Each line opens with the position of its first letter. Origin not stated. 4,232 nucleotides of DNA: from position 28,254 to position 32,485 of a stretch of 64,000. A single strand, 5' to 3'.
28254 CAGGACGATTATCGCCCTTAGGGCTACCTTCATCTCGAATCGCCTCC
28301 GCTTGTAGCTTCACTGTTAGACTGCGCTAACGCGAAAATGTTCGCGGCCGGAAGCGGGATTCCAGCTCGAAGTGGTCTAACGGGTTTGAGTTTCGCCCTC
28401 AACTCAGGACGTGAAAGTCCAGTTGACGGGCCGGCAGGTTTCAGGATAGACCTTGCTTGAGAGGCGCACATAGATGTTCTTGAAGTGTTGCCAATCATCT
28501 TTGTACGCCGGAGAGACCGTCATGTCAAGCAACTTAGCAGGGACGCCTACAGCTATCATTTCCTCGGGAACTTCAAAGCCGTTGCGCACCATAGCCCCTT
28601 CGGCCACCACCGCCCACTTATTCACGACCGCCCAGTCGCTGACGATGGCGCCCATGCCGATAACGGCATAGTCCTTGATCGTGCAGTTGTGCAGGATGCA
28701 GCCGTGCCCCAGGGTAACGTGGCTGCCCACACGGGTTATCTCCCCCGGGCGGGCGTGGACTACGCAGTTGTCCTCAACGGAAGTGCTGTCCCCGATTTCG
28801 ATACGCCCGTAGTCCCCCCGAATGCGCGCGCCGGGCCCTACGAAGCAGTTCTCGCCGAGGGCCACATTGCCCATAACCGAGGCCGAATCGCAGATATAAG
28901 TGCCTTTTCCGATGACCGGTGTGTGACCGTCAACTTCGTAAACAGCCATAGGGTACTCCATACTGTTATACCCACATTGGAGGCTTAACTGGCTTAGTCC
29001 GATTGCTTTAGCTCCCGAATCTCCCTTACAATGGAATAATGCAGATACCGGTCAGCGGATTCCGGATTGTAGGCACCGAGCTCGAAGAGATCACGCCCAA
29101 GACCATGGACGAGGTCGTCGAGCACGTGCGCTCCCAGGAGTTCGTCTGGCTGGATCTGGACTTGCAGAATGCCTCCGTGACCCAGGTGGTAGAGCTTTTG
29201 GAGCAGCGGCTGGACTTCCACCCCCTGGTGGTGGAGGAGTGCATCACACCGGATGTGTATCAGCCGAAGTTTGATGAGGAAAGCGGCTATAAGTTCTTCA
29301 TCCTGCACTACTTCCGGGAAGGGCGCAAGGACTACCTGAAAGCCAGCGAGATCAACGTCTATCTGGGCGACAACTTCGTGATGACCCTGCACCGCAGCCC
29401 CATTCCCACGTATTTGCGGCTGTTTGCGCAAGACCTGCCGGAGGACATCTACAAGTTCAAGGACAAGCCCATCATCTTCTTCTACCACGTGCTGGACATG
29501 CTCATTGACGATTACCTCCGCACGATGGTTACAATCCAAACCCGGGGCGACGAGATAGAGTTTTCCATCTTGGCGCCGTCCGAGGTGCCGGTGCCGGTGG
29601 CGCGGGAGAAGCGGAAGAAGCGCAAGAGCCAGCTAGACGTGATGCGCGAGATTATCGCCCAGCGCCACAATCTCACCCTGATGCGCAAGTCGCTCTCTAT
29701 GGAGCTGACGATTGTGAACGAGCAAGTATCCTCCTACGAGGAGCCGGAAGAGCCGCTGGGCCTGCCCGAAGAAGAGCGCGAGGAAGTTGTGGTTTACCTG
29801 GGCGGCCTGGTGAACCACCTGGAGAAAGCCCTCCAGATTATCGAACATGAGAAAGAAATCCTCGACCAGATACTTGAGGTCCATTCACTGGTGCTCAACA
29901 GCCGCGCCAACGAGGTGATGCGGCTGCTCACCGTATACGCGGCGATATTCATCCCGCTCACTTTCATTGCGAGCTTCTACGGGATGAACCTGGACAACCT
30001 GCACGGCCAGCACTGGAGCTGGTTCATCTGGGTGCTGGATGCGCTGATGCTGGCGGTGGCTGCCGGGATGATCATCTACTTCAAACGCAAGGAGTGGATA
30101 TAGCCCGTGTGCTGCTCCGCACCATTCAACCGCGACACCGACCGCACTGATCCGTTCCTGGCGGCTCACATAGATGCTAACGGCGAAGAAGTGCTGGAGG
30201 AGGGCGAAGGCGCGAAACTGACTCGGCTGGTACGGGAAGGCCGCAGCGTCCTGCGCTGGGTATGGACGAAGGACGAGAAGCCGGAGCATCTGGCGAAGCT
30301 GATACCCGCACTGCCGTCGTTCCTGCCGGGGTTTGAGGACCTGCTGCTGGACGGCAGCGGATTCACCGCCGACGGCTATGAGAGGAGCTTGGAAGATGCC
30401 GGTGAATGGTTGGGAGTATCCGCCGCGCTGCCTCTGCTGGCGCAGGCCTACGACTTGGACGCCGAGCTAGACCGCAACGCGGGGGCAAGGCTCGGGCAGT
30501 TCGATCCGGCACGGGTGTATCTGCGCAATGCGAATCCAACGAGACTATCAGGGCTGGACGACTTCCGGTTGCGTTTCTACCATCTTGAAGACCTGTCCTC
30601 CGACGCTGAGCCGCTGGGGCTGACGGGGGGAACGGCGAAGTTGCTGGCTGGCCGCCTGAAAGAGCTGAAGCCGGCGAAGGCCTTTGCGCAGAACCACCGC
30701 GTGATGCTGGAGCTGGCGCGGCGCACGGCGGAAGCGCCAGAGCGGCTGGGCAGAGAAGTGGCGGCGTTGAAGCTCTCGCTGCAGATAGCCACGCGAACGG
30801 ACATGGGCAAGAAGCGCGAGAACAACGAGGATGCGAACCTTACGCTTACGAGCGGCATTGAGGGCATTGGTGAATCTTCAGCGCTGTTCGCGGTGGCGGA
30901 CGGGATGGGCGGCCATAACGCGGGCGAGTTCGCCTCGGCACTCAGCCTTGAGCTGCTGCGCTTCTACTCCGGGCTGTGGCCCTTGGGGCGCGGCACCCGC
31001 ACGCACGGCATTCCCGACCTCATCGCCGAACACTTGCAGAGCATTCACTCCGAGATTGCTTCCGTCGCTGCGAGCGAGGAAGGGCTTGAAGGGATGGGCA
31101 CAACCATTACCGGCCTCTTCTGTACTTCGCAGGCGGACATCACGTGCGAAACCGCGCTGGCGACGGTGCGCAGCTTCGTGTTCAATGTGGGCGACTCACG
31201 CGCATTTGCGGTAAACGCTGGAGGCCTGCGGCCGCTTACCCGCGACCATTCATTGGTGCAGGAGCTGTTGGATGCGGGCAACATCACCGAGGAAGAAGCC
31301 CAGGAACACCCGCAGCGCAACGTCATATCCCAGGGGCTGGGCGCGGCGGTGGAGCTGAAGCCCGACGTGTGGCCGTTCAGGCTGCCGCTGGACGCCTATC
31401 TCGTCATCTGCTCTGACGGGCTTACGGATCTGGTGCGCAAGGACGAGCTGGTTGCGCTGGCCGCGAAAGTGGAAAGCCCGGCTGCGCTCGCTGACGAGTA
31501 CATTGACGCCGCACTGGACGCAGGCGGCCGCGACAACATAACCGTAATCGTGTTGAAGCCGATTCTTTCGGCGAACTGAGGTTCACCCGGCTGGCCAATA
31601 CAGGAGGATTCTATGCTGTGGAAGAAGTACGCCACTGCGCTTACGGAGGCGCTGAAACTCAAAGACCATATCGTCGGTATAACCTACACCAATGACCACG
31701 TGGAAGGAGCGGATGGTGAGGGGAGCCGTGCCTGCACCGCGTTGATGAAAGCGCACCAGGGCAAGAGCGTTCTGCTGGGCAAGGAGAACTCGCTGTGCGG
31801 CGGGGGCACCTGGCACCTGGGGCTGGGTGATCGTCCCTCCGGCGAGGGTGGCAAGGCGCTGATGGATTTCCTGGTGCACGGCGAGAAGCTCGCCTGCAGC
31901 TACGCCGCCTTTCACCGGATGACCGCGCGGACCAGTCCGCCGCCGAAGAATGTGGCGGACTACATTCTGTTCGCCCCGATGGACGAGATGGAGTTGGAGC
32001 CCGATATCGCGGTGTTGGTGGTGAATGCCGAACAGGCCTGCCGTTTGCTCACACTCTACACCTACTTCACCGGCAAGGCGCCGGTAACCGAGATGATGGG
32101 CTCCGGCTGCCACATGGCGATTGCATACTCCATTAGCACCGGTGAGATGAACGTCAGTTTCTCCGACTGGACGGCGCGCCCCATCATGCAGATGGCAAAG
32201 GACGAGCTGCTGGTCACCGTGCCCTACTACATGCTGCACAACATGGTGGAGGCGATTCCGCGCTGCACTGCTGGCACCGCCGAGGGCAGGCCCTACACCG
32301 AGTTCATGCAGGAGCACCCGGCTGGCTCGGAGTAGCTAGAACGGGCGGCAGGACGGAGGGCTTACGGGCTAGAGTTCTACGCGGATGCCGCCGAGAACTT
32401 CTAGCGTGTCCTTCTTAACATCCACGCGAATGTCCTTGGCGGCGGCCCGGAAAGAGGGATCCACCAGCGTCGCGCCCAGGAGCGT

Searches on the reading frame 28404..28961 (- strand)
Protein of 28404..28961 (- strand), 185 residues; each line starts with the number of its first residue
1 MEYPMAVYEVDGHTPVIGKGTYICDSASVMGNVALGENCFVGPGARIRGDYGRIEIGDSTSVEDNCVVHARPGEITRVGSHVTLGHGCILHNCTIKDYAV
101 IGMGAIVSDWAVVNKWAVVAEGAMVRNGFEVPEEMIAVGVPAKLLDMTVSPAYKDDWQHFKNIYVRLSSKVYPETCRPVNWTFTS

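Call 64: search_protein_families(library=pfam, proteins=[window:28404-28961:-], max_evalue=0.00001)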
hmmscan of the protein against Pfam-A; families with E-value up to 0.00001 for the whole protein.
window:28404-28961:- (185 aa): 2 families
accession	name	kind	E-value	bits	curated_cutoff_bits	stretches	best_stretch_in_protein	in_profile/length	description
PF00132.30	Hexapep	-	4.3e-17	61.5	27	1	15-49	2-36/36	Bacterial transferase hexapeptide (six repeats)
PF25084.1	LbH_EIF2B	-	7.5e-11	42.4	54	1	55-135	23-103/105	EIF2B subunit epsilon LbH domain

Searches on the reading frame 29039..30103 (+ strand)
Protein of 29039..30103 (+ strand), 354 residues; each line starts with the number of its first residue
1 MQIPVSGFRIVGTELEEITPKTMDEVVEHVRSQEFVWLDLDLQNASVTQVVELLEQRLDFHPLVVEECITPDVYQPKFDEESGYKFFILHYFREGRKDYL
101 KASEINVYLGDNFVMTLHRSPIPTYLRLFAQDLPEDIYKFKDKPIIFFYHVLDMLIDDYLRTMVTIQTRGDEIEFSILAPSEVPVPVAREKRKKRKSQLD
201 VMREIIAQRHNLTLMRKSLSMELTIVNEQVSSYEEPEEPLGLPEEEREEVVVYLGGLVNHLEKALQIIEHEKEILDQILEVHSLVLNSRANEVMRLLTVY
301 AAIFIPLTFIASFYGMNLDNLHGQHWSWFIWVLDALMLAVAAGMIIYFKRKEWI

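Call 64: search_protein_families(library=pfam, proteins=[window:29039-30103:+], max_evalue=0.00001)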
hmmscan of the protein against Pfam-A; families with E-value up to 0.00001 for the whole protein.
window:29039-30103:+ (354 aa): 1 family
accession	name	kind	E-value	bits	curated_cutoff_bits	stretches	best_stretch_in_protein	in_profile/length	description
PF01544.23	CorA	-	2.4e-51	175.2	27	1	33-350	2-292/292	CorA-like Mg2+ transporter protein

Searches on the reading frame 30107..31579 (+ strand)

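Call 64: search_protein_families(library=pfam, proteins=[window:30107-31579:+], max_evalue=0.00001)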
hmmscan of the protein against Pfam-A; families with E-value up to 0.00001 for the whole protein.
window:30107-31579:+ (490 aa): 2 families
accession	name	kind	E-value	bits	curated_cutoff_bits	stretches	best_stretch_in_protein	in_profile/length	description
PF00481.26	PP2C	-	1.6e-10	41.6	20.3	0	429-478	202-255/255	Protein phosphatase 2C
PF13672.11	PP2C_2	-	4.3e-06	26.9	24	1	256-455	22-191/209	Protein phosphatase 2C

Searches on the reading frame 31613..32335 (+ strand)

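Call 64: search_protein_families(library=pfam, proteins=[window:31613-32335:+], max_evalue=0.00001)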
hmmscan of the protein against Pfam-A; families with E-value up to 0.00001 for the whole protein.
window:31613-32335:+ (240 aa): 1 family
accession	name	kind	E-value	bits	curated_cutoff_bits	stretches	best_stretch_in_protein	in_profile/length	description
PF02596.20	DUF169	-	3.2e-39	135.4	27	1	10-213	2-208/209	Uncharacterised ArCR, COG2043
